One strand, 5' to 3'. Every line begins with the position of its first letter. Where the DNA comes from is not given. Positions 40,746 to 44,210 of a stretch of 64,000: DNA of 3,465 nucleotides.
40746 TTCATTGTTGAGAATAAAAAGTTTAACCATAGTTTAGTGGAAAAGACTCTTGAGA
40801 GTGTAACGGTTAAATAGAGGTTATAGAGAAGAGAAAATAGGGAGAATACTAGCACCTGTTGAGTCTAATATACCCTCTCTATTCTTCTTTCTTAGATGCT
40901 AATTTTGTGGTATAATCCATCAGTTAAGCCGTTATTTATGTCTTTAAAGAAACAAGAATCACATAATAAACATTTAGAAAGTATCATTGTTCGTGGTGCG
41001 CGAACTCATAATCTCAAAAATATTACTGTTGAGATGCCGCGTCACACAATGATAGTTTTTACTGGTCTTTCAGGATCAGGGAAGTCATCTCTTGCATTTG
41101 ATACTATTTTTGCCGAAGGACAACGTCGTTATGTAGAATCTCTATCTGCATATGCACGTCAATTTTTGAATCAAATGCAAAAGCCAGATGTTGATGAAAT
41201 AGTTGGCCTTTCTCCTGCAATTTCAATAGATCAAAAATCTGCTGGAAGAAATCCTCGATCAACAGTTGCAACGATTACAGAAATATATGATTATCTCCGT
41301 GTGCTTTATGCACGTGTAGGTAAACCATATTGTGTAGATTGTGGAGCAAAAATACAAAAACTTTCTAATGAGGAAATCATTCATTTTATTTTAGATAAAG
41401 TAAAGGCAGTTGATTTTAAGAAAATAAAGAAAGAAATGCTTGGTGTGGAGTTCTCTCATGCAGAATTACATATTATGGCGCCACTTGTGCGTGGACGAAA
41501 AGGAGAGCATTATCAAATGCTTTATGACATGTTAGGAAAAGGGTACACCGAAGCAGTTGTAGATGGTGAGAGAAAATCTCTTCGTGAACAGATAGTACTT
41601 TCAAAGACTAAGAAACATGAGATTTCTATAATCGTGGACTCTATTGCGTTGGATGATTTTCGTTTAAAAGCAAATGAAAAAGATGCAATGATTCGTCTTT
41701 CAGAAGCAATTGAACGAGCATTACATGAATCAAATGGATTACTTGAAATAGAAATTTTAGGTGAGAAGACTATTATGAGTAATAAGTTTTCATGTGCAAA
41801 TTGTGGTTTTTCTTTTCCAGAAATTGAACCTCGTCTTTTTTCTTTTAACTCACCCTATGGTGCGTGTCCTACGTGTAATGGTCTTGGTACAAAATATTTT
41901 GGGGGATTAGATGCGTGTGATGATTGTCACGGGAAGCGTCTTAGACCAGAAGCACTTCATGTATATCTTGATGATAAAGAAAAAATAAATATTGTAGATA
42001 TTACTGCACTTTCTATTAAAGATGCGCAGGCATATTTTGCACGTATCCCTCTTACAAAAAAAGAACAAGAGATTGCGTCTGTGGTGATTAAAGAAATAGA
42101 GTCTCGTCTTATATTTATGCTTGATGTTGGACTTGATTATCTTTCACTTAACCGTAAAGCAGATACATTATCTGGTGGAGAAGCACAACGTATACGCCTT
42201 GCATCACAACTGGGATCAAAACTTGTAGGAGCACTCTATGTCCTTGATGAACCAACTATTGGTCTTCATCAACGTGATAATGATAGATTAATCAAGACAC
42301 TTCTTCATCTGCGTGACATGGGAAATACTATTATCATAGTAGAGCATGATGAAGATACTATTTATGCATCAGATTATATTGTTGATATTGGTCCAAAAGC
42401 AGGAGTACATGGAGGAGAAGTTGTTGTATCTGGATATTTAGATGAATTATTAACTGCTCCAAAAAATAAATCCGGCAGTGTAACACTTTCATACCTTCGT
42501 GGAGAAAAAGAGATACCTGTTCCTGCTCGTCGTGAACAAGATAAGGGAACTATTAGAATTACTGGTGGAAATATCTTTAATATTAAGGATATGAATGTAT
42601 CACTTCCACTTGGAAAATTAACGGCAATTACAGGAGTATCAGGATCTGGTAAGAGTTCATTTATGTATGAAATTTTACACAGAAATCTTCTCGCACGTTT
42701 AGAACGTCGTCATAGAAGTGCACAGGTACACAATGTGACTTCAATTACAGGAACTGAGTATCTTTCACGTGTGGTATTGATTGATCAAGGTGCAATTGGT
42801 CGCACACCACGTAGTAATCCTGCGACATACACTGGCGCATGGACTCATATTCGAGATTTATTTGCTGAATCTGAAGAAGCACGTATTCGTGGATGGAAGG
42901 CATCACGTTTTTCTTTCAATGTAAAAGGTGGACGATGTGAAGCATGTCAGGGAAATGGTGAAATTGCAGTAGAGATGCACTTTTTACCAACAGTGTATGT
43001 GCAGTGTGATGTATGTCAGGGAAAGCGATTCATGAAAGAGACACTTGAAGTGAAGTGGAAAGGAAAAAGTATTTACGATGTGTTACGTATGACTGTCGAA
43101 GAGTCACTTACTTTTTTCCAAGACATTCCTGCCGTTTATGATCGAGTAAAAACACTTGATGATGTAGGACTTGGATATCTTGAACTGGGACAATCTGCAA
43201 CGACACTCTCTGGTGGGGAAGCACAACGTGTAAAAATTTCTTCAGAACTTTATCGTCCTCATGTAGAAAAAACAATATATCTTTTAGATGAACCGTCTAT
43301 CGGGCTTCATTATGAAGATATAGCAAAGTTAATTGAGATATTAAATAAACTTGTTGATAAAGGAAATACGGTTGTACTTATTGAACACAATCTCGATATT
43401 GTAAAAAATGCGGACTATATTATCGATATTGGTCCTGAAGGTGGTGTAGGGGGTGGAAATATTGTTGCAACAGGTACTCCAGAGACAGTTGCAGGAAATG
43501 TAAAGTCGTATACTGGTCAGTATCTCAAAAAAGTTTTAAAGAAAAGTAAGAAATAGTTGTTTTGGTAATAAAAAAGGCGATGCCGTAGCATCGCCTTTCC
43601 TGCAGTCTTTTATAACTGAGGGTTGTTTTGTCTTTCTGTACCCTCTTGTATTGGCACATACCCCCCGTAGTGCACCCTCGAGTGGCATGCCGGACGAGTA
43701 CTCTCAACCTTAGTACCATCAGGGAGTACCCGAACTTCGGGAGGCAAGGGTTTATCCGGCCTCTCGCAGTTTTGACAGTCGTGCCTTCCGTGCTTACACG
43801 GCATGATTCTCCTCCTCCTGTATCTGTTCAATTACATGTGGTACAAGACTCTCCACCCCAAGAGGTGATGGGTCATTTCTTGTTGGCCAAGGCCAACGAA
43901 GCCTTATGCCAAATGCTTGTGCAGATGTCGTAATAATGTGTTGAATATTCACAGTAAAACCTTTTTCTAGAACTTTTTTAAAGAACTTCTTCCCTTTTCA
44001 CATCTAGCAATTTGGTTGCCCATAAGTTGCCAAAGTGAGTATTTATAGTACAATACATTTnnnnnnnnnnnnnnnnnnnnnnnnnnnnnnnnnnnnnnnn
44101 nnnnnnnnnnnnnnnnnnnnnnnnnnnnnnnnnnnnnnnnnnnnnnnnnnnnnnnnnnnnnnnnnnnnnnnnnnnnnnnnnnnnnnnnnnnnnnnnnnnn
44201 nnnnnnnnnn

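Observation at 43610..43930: GC-rich structured island between uvrA and uvrC: unidentified RNA element or unusual small Cys-rich gene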

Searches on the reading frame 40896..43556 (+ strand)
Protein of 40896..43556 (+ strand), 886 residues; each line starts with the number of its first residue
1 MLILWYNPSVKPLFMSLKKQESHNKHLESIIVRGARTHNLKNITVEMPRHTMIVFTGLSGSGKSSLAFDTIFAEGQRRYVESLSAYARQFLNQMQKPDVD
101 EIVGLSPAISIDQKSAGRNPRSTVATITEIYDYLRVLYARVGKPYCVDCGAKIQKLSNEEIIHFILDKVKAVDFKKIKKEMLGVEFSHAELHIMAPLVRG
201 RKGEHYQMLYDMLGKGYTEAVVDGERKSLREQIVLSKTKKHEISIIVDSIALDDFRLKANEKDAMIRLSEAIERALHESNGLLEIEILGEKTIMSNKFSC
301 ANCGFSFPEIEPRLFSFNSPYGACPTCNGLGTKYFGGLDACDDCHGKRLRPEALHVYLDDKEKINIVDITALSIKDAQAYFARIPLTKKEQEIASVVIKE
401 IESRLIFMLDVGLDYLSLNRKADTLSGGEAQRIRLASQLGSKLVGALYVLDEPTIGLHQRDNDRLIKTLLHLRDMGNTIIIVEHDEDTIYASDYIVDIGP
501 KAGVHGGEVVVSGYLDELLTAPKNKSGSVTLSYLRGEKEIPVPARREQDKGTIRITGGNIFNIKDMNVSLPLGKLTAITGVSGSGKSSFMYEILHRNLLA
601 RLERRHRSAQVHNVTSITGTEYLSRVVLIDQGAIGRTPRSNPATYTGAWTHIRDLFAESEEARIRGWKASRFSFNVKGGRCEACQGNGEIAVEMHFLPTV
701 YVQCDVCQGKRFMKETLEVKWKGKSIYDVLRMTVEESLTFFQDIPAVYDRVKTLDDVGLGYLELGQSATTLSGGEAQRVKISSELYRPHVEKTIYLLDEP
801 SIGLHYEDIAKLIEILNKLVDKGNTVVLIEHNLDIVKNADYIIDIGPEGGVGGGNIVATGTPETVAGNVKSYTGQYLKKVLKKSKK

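Call 11: search_protein_families(library=pfam, proteins=[window:40896-43556:+], max_evalue=1)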
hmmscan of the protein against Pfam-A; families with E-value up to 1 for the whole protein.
window:40896-43556:+ (886 aa): 26 families (the best 25 are shown)
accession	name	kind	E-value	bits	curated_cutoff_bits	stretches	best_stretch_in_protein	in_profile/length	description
PF17760.6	UvrA_inter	-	2.8e-19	69.5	23.3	1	189-287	17-107/109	UvrA interaction domain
PF00005.33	ABC_tran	-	1e-18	68.7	25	4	564-594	2-32/137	ABC transporter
PF02463.25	SMC_N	-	1.4e-10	41.5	40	2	562-612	12-62/220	RecF/RecN/SMC N terminal domain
PF13304.12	AAA_21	-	1.2e-08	35.8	27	1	778-828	244-295/304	AAA domain, putative AbiEii toxin, Type IV TA system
PF13555.12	AAA_29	-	1.5e-06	28.3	27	2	43-66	15-38/61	P-loop containing region of AAA domain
PF00684.25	DnaJ_CXXCXGXG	-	6e-06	26.9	32.7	2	680-711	17-51/65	DnaJ central domain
PF20703.3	nSTAND1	-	9.8e-06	25.9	27.1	2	36-68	19-51/379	Novel STAND NTPase 1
PF03193.22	RsgA_GTPase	-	7.4e-05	23.1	30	1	24-67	81-123/174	RsgA GTPase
PF13175.12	AAA_15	-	9.6e-05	22.6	32.1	1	790-829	327-366/374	AAA ATPase domain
PF13191.12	AAA_16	-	9.9e-05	23.3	32.6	1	46-90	20-63/167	AAA ATPase domain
PF25201.1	nSTAND6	-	0.0022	18.5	27.7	0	575-627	20-68/148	Novel STAND NTPase 6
PF13479.12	AAA_24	-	0.0029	17.9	27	1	577-648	6-47/195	AAA domain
PF13671.12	AAA_33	-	0.003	18.3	27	0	52-67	1-16/143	AAA domain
PF13481.12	AAA_25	-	0.0042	17.2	27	0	47-70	30-53/195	AAA domain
PF01583.26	APS_kinase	-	0.0051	17.3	21.1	1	51-68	3-20/152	Adenylylsulphate kinase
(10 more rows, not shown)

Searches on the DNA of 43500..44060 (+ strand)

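Call 6: search_rna_families(source=window, start=43500, end=44060, threshold=evalue, max_evalue=10, show_alignments=5)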
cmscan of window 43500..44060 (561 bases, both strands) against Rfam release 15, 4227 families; matches with E-value up to 10: 7.
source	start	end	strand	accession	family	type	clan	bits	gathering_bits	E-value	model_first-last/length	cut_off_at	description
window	43527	43613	-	RF01775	RsaOG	Gene; sRNA;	-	21.2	50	0.68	1-147/147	no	RNA S.aureus Orsay G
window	43574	43631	-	RF02844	RefA9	Gene; antisense;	-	20.1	49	1.4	1-64/64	no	Enterococcus sRNA A9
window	43564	43665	-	RF01409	STnc250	Gene; sRNA;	-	18.9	42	0.32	1-94/94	no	STnc250 Hfq binding RNA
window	43529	43615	-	RF03056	RAGATH-35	Gene; sRNA;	-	17.3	38.9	1.5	1-87/87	no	RAGATH-35 RNA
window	43797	43882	-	RF04254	mir-1677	Gene; miRNA;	-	16.5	84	2.6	1-76/76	no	mir-1677 microRNA precursor family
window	43849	43864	-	RF03071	Sodium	Cis-reg; riboswitch;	-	13.4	40.5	4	38-53/55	no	Na+ riboswitch aptamer (DUF1646)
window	43583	43652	-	RF02202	UCA1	Gene; lncRNA;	-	10.6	80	6.2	1-75/75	no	Urothelial cancer associated 1 conserved region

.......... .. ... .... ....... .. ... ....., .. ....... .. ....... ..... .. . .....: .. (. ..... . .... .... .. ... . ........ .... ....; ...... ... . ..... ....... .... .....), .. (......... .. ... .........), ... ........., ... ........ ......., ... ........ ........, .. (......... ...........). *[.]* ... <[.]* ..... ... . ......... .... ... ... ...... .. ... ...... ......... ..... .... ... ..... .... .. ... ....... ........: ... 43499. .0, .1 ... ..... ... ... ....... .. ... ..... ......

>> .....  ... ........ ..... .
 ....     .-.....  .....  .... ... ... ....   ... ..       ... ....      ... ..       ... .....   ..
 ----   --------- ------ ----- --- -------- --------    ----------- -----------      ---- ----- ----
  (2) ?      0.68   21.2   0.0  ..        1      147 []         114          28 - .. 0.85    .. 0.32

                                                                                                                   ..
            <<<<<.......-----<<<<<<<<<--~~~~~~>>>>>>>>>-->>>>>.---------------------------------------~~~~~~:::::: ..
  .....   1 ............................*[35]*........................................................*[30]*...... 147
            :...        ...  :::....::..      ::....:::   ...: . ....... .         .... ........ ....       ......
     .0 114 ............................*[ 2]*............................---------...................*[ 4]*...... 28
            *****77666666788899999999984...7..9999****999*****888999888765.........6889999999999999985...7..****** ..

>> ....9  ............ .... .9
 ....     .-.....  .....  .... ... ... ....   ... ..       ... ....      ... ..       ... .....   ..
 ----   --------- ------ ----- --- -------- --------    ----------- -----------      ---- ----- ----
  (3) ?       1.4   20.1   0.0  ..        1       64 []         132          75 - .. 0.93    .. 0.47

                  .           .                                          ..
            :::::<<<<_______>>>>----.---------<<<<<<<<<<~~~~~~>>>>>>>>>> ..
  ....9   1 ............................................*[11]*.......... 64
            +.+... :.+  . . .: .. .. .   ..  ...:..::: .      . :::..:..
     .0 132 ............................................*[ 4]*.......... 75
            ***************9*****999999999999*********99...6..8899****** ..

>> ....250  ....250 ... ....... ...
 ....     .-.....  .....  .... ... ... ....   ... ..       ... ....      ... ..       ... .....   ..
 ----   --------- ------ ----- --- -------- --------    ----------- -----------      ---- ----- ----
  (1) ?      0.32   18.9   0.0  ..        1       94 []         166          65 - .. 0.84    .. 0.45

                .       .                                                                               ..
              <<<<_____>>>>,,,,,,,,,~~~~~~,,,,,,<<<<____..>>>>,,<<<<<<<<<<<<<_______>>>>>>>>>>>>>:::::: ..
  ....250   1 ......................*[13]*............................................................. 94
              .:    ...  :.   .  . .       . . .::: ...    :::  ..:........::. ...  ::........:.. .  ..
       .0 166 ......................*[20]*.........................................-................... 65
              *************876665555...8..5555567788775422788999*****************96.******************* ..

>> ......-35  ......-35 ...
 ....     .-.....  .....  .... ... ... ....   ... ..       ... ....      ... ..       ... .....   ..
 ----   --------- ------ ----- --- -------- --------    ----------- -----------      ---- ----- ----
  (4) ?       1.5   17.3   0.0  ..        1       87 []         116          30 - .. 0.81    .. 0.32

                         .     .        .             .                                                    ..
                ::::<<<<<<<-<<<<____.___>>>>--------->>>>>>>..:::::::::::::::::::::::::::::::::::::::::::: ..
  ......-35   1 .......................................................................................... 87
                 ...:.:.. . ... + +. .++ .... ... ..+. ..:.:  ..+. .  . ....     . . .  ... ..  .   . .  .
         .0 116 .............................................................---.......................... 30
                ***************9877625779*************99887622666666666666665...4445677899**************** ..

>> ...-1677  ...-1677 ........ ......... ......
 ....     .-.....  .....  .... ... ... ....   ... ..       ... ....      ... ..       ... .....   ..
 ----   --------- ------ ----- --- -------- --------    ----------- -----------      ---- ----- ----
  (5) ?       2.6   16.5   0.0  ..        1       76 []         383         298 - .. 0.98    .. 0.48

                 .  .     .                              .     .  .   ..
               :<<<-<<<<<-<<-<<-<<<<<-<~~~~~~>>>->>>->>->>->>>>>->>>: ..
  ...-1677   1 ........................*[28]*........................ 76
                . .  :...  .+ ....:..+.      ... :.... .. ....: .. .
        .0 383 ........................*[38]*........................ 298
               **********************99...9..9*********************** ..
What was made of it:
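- On Rfam housekeeping RNAs (RNase P, tmRNA, SRP, 6S, 5S): The 561-nt region at E<=10: only sub-threshold hits centred on the terminator, with bits 10-21 against gathering scores of 38-84 (call 6).
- No Rfam cis-regulatory hit was found (call 6).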

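Call 57: search_dna_similar(query=window:43560-43960:+, collection=phages, mode=distant, max_evalue=0.01, max_rows=5)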
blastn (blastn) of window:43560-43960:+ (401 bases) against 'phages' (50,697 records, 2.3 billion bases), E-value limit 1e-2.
No match.
